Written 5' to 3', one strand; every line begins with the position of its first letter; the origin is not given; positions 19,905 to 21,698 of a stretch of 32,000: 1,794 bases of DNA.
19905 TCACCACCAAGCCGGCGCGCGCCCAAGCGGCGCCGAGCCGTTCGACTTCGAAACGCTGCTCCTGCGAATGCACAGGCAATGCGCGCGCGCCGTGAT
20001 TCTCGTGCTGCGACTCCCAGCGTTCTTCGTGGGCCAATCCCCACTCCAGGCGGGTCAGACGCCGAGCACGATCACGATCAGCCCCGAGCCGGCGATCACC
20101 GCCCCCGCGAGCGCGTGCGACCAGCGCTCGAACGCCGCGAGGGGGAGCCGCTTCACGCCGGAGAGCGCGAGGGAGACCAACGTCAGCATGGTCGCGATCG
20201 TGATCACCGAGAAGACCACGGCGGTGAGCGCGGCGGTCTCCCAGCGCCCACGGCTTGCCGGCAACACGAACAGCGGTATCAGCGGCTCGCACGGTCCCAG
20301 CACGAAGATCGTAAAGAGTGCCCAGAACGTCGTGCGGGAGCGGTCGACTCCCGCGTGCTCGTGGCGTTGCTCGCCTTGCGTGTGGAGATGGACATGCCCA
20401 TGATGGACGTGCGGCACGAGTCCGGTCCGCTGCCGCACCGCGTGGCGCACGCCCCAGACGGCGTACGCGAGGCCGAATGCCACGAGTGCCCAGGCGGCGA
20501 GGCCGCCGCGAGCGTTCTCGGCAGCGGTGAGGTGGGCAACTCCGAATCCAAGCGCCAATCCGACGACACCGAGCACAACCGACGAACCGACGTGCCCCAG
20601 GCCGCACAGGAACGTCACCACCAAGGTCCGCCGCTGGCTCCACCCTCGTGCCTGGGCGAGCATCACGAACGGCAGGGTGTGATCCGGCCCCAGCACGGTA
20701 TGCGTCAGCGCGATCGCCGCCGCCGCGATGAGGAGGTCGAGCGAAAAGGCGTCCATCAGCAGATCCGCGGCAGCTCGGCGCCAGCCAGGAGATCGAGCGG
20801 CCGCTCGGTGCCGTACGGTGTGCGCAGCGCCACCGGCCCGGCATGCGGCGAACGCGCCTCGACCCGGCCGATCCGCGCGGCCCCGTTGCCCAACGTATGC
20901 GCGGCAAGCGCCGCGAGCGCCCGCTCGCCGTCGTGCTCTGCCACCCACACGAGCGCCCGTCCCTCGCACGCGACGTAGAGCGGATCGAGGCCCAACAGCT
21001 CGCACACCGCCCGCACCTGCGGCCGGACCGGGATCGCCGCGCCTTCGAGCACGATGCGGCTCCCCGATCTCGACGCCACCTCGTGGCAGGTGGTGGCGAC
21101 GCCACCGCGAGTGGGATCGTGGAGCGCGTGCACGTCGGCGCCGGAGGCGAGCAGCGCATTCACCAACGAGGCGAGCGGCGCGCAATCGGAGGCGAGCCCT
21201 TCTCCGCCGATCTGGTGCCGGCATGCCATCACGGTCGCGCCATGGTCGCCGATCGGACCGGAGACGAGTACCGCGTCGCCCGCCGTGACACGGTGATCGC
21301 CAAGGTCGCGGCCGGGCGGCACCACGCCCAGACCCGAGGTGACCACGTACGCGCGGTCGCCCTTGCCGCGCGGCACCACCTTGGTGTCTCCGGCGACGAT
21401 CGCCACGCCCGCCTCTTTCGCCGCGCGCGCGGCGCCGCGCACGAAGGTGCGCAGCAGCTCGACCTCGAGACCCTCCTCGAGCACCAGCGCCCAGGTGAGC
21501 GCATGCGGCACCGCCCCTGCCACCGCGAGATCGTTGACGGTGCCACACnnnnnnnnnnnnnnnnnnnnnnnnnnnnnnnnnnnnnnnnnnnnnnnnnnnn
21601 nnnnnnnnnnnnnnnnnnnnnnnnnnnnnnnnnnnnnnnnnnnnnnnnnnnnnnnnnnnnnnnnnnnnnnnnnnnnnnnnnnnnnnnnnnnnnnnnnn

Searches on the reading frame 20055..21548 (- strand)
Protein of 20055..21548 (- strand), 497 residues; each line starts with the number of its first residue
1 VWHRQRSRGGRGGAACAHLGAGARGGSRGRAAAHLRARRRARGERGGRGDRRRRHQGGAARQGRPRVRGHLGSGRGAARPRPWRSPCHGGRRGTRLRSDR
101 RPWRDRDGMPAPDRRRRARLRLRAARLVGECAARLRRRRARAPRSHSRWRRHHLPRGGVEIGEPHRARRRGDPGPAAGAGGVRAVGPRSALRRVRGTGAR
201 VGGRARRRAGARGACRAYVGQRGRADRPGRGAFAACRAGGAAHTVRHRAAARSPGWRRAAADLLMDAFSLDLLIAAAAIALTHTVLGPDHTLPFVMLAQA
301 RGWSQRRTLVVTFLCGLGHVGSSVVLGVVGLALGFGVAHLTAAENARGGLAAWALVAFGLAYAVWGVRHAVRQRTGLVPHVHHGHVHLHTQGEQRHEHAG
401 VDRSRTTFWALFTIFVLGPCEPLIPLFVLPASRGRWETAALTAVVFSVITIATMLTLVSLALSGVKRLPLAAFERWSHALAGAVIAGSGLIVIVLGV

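Call 5: search_protein_families(library=pfam, proteins=[window:20055-21548:-], max_evalue=0.01)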
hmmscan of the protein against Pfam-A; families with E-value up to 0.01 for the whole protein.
window:20055-21548:- (497 aa): 1 family
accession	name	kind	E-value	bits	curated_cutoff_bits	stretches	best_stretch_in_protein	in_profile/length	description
PF13386.12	DsbD_2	-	3.2e-05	24.4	24.9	1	293-484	19-193/199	Cytochrome C biogenesis protein transmembrane region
